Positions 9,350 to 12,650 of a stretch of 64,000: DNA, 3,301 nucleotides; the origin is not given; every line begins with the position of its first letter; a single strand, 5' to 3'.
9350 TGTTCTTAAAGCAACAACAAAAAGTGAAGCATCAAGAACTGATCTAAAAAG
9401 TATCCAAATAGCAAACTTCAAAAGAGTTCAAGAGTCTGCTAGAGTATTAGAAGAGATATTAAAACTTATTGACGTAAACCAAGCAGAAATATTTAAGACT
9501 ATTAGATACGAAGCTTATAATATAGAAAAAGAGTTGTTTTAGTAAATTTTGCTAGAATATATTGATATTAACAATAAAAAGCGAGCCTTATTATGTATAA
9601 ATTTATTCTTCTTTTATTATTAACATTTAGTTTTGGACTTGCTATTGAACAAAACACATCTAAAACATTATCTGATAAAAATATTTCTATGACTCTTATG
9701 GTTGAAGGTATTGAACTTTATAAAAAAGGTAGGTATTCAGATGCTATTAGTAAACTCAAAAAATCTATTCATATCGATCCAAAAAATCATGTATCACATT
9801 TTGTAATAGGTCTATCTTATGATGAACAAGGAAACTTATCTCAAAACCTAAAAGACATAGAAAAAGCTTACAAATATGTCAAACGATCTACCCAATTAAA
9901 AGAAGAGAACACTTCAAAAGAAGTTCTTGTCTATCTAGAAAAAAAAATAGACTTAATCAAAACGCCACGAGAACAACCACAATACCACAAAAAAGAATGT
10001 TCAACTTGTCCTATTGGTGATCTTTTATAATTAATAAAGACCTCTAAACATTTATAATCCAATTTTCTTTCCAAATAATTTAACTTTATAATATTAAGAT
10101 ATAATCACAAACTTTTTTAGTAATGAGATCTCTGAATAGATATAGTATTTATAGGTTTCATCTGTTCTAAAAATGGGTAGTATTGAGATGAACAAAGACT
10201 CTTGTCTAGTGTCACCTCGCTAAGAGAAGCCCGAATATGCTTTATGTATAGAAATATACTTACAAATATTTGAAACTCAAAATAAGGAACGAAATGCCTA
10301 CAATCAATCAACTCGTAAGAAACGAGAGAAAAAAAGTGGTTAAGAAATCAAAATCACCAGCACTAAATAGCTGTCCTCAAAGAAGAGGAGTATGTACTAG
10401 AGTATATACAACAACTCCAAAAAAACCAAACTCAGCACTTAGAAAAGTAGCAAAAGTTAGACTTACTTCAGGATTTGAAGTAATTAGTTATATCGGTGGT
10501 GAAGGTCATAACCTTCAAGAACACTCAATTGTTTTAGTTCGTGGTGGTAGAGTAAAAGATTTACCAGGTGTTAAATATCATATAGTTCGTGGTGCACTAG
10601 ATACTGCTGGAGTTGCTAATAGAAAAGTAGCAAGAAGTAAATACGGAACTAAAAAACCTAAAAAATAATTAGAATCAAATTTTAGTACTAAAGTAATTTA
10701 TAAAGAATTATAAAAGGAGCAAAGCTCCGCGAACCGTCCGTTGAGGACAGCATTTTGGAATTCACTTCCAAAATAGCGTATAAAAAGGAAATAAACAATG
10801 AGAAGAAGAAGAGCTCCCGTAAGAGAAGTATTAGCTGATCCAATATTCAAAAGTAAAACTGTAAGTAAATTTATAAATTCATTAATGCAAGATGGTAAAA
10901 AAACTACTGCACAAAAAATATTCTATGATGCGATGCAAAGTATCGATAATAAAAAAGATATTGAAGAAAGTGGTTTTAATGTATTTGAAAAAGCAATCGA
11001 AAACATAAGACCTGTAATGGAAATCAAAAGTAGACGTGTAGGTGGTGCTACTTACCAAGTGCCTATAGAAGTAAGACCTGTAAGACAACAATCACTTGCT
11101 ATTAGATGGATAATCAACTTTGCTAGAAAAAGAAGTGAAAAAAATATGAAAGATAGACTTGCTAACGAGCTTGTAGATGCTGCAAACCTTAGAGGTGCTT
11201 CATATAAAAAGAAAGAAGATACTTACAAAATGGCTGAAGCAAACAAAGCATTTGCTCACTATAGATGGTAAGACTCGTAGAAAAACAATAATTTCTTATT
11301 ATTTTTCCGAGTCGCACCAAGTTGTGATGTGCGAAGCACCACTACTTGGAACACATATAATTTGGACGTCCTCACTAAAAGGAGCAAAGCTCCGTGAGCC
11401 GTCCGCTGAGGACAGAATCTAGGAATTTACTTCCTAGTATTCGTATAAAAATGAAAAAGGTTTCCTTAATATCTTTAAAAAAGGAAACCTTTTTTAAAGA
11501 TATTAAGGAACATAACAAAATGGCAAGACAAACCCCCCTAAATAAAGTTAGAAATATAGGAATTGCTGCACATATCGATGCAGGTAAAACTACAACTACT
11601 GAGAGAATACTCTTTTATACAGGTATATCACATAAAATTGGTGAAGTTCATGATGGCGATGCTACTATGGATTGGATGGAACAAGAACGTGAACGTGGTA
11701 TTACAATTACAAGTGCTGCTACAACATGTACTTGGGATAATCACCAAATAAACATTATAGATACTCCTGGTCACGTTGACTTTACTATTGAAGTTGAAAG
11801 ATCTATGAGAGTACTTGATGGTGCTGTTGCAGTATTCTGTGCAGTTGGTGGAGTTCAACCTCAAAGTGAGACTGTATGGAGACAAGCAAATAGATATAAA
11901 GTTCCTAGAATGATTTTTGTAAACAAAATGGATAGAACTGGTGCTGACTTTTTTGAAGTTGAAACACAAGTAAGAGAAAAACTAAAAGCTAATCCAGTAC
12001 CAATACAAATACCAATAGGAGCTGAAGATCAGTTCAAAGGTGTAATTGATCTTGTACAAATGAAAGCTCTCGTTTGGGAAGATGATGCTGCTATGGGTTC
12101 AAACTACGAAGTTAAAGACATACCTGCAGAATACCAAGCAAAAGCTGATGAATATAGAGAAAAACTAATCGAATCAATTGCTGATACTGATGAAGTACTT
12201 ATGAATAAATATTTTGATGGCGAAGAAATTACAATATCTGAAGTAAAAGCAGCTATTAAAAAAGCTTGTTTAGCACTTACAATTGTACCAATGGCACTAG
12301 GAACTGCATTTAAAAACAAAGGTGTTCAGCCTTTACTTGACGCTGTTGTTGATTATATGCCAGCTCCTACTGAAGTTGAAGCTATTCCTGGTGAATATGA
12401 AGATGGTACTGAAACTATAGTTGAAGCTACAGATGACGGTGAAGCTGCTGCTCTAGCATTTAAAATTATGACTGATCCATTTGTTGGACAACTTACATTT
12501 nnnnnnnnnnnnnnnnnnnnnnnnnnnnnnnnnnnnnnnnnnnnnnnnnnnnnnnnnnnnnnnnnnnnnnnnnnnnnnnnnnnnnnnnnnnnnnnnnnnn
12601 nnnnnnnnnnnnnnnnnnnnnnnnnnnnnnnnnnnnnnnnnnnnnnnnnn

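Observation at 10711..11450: Duplicated three-hairpin RNA element in both intercistronic spacers of rpsL-rpsG-fusA, with compensatory base-pair changes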

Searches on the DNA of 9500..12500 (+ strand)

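Call 3: search_rna_families(source=window, start=9500, end=12500, threshold=evalue, max_evalue=10, show_alignments=3)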
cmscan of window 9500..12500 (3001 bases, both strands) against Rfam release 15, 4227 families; matches with E-value up to 10: 9.
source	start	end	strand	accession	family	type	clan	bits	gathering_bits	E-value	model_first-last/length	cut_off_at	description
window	11462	11510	-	RF03940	MIR9563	Gene; miRNA;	-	25.3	90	0.09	17-111/127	no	MIR9563 microRNA precursor family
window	11460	11511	-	RF04147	MIR6224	Gene; miRNA;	-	22.6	171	0.19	1-176/176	no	MIR6224 microRNA precursor family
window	11366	11494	+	RF02921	RT-14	Gene; sRNA;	-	22.3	48.1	5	1-144/144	no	RT-14 RNA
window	11462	11510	-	RF04205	MIR2606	Gene; miRNA;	-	22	139.7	5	29-137/165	no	MIR2606 microRNA precursor family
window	10744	10800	+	RF03084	DUF2815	Gene; sRNA;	-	21.7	41.2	0.75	1-62/62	no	DUF2815 RNA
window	11447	11494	-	RF00489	ctRNA_p42d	Gene; antisense;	-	19.7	50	0.76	1-46/46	no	ctRNA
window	11454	11495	-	RF04027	mir-1422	Gene; miRNA;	-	18.9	60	7.1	22-63/84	no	mir-1422 microRNA precursor family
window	11276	11376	+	RF02964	DUF3800-V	Gene; sRNA;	-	18.1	37.4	4.9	1-96/96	no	DUF3800-V RNA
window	11453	11576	+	RF02515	AfaR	Gene; sRNA;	-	17.1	100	8.1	1-234/234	no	AfaR small RNA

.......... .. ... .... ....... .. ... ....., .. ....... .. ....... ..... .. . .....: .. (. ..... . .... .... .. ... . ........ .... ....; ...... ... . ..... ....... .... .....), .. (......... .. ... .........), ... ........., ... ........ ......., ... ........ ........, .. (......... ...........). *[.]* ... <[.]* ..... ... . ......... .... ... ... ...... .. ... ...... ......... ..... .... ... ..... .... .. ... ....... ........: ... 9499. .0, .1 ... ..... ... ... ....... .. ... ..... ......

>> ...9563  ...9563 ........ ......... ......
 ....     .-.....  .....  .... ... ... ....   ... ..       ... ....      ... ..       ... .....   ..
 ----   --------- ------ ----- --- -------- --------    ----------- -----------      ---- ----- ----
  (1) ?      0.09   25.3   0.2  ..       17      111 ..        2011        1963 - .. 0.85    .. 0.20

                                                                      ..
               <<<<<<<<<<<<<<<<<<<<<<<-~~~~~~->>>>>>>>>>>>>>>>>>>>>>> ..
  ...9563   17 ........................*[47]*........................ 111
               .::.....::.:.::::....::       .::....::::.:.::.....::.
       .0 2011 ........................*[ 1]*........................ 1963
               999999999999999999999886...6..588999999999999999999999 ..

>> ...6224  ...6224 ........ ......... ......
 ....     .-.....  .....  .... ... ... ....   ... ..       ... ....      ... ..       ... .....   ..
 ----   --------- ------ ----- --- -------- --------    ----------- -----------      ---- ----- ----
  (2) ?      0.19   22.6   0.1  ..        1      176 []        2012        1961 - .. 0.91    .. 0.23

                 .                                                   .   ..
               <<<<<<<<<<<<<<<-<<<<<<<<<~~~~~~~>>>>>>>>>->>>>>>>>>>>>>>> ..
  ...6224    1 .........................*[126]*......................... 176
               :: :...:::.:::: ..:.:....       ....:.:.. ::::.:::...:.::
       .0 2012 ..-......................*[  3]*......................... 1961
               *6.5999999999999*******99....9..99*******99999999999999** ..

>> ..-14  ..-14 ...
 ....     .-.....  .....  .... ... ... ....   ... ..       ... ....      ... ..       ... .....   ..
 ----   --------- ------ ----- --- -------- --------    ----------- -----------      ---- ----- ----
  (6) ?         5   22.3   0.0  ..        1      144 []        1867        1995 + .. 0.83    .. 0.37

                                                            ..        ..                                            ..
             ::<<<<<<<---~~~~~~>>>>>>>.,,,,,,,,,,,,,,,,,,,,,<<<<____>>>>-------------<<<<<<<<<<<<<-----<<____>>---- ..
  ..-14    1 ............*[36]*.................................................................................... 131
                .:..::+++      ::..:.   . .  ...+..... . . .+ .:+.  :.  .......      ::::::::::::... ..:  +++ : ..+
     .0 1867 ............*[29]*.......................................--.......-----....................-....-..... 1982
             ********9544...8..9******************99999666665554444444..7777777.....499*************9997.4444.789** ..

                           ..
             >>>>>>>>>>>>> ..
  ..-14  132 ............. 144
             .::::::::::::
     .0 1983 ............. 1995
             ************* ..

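Call 21: build_rna_model(alignment_id=A2, structure=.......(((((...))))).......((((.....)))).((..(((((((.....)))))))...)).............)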
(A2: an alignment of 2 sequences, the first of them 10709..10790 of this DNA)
Model R1 built from alignment A2 (2 sequences, 82 columns); structure: as given.
model positions 82; base pairs 18; branch points 2; effective number of sequences 1.14; information 0.692 bits per position. Calibrated on 0.2 Mb of random sequence (short: E-values are rough).
structure used (alignment columns):
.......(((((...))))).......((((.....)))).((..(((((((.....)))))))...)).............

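Call 22: search_with_rna_model(model_id=R1, source=window, filters=off, max_evalue=10, show_alignments=4)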
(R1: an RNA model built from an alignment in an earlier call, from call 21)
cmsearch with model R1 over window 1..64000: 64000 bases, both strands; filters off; matches with E-value up to 10: 43.
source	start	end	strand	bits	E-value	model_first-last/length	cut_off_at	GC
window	10709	10790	+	110.5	1.8e-30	1-82/82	no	0.41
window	11374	11455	+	110.2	2.3e-30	1-82/82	no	0.41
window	24318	24379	+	16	0.057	1-82/82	no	0.23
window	5683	5733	-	13.4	0.35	1-82/82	no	0.2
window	11401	11475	-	12.5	0.66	1-82/82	no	0.33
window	63609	63679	+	12.3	0.79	1-82/82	no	0.37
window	18041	18061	-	12.2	0.84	1-82/82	no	0.14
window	52400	52458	+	11.2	1.6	1-82/82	no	0.31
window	57218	57239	-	11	1.9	1-82/82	no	0.18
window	10751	10774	-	11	2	44-67/82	no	0.29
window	62979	63054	+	10.7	2.4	1-82/82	no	0.39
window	7193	7239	-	10.6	2.4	1-82/82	no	0.26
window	53130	53191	+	10.4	2.8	1-82/82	no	0.29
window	44769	44842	+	10.4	2.8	1-82/82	no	0.27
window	29692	29709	+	10.4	2.9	1-82/82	no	0.17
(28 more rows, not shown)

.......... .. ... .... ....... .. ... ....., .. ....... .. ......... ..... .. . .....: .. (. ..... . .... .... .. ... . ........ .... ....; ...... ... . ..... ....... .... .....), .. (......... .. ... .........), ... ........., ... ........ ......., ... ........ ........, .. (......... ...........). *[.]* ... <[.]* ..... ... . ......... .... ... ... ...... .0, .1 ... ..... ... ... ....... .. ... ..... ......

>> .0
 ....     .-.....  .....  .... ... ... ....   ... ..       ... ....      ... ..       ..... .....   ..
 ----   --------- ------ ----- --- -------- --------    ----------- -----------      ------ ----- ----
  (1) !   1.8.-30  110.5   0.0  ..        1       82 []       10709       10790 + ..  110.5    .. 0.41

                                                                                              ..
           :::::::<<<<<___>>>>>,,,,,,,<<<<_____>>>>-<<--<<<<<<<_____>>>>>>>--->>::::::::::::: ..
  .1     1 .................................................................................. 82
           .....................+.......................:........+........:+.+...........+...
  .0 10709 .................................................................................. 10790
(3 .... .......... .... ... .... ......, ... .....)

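Call 23: search_with_rna_model(model_id=R1, sources=[L004, L006, L007, L008, L009], filters=off, max_evalue=10, show_alignments=4)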
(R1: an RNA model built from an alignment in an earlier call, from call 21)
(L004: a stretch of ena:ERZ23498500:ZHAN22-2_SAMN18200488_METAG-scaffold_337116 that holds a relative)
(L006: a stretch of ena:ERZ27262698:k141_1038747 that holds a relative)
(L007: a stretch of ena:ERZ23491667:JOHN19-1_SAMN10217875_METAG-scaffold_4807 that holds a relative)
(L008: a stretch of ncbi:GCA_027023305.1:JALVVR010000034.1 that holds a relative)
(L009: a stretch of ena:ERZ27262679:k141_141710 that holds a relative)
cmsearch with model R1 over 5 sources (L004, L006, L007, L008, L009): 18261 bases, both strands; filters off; matches with E-value up to 10: 37.
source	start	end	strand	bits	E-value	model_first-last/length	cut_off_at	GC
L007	5758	5824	+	14.2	0.06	1-82/82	no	0.33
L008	5758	5824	+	14.2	0.06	1-82/82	no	0.33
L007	1764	1821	-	11.4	0.41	1-82/82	no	0.26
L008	1764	1821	-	11.4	0.41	1-82/82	no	0.26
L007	3933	3955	+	9.6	1.5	1-82/82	no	0.22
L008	3933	3955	+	9.6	1.5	1-82/82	no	0.22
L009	1752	1774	+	9.6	1.5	1-82/82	no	0.22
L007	636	654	+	9.6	1.5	1-82/82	no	0.16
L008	636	654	+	9.6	1.5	1-82/82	no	0.16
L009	738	805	+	9.2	1.9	1-82/82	no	0.28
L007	2973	2992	+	8.8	2.6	1-82/82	no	0.1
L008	2973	2992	+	8.8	2.6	1-82/82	no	0.1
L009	244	313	+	8.5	3.1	1-82/82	no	0.24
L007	2477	2494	+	8.1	4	1-82/82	no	0.11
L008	2477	2494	+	8.1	4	1-82/82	no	0.11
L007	547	575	-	8.1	4.1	1-82/82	no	0.17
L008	547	575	-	8.1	4.1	1-82/82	no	0.17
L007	129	155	+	8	4.5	1-82/82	no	0.15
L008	129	155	+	8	4.5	1-82/82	no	0.15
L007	3424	3489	+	7.8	5.1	1-82/82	no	0.33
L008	3424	3489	+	7.8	5.1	1-82/82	no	0.33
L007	4224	4290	+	7.7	5.3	1-82/82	no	0.28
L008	4224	4290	+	7.7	5.3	1-82/82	no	0.28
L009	255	294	-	7.7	5.5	1-82/82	no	0.3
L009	1297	1326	+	7.4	6.5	1-82/82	no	0.23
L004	324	355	+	7.4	6.6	1-82/82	no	0.31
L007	4527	4545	+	7.3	7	1-82/82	no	0.21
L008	4527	4545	+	7.3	7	1-82/82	no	0.21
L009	2346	2364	+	7.3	7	1-82/82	no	0.21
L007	487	507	+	6.9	9.5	1-82/82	no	0.1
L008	487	507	+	6.9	9.5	1-82/82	no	0.1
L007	5553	5566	+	6.9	9.5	1-82/82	no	0.14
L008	5553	5566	+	6.9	9.5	1-82/82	no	0.14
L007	246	266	+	6.8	9.8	1-82/82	no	0.14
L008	246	266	+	6.8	9.8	1-82/82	no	0.14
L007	1601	1628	-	6.8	9.9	1-82/82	no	0.32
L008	1601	1628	-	6.8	9.9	1-82/82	no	0.32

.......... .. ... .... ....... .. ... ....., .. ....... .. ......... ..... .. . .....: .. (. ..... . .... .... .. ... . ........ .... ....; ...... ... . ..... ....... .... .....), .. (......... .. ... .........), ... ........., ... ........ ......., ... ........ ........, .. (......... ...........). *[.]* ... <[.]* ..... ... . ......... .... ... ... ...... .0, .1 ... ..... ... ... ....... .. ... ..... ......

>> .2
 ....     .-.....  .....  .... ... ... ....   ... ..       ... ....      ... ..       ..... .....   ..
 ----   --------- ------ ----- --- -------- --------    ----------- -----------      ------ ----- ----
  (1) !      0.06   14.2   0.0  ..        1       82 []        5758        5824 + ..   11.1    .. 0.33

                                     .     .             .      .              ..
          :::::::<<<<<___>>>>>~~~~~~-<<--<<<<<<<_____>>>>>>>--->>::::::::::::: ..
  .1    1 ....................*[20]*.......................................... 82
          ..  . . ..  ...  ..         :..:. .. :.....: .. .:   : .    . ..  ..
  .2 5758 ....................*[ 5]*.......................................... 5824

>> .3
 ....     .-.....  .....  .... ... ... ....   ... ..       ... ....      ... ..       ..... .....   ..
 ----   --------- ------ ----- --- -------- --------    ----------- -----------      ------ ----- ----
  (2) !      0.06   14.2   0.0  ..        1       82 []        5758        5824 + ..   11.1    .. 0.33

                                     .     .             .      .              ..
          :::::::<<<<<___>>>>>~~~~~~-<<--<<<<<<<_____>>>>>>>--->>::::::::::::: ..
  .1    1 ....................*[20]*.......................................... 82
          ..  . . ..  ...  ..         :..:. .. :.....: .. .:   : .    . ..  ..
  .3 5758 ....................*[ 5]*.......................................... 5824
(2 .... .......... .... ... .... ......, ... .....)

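Call 27: search_with_rna_model(model_id=R1, sources=[L010, L011, L012, L013, L014, L015, L016, L017, L018, L019, L020, L021, L022, L023, L024, L025, L026, L027, L028, L029, L030, L031, L032, L033, L034, L035, L036, L037, L038, L039, L040], filters=off, max_evalue=1, show_alignments=5)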
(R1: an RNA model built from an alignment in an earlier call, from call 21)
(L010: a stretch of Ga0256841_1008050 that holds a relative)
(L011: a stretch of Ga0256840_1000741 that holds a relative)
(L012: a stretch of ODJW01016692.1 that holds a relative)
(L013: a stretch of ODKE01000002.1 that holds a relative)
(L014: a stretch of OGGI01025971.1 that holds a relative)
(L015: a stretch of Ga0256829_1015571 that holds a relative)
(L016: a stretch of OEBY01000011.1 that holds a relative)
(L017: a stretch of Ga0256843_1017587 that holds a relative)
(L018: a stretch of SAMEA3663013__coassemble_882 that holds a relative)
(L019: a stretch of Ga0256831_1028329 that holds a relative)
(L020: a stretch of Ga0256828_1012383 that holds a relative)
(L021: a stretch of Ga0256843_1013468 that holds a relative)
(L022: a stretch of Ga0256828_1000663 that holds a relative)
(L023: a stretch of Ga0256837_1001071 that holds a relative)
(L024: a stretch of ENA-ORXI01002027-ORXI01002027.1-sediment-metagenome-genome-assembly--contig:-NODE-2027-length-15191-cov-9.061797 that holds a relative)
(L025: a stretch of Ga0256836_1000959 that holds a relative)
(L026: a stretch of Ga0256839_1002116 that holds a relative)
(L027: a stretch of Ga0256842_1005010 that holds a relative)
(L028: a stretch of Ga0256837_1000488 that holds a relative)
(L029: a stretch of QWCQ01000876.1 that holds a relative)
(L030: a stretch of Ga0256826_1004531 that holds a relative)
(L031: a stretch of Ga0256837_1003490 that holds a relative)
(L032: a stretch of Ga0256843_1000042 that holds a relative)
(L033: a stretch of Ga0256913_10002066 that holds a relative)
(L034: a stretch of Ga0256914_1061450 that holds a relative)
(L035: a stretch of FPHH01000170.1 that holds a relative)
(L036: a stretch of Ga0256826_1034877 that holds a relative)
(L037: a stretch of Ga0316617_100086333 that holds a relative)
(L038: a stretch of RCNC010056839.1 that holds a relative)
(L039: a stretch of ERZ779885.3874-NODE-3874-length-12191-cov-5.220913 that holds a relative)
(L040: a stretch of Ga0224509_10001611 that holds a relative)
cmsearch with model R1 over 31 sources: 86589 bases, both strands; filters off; matches with E-value up to 1: 4.
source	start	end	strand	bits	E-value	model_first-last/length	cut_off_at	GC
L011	2095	2158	+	13.3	0.53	1-82/82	no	0.38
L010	570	614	+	13.3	0.54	1-82/82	no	0.24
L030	1303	1378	+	13.1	0.58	1-82/82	no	0.3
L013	693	753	-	12.6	0.87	1-82/82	no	0.3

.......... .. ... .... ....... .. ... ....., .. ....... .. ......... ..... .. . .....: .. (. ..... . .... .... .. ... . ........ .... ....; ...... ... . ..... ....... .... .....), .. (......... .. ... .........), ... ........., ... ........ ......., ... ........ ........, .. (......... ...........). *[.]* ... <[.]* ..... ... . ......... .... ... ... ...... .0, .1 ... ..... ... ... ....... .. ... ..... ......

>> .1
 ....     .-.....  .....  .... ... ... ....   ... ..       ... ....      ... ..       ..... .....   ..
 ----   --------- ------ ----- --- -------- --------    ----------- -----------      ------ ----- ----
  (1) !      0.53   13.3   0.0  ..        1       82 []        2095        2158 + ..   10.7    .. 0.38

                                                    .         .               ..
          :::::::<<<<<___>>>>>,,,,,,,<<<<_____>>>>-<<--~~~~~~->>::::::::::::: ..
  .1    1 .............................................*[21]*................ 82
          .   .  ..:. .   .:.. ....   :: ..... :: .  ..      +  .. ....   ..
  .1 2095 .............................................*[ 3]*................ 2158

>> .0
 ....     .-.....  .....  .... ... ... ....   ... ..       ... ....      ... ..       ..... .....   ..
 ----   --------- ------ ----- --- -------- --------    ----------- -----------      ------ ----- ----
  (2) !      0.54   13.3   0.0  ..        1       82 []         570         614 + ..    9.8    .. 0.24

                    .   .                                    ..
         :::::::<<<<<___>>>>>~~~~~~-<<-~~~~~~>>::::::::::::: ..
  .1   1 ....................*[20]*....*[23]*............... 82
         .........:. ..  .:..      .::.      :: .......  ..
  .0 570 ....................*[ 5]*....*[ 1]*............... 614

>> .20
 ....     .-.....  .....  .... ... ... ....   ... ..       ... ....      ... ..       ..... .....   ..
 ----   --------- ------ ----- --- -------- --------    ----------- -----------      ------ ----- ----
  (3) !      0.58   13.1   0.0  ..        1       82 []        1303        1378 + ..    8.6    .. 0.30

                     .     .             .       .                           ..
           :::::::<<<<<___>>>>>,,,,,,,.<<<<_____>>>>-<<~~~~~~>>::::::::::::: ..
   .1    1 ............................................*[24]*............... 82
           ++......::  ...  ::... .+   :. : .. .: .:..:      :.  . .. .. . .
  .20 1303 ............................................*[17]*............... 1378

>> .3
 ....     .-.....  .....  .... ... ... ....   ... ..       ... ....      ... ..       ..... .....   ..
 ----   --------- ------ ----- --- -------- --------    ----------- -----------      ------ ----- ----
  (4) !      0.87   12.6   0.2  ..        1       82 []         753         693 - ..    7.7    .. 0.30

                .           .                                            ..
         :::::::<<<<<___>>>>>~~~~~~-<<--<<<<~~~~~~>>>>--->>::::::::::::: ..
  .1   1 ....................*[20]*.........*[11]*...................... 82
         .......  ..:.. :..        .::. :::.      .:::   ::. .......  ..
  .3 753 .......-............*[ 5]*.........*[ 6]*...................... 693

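Call 43: search_rna_families(sources=[L033, L017, L008, L013], threshold=evalue, max_evalue=1)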
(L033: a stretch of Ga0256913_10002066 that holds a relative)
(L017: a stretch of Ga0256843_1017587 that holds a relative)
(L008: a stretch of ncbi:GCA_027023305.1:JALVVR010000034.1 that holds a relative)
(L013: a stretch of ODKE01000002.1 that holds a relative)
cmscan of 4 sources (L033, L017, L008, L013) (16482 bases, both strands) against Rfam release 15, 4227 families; matches with E-value up to 1: 1.
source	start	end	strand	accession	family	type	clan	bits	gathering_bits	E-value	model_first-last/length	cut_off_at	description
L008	5641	5714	+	RF00005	tRNA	Gene; tRNA;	CL00001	68.5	29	2e-13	1-71/71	no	tRNA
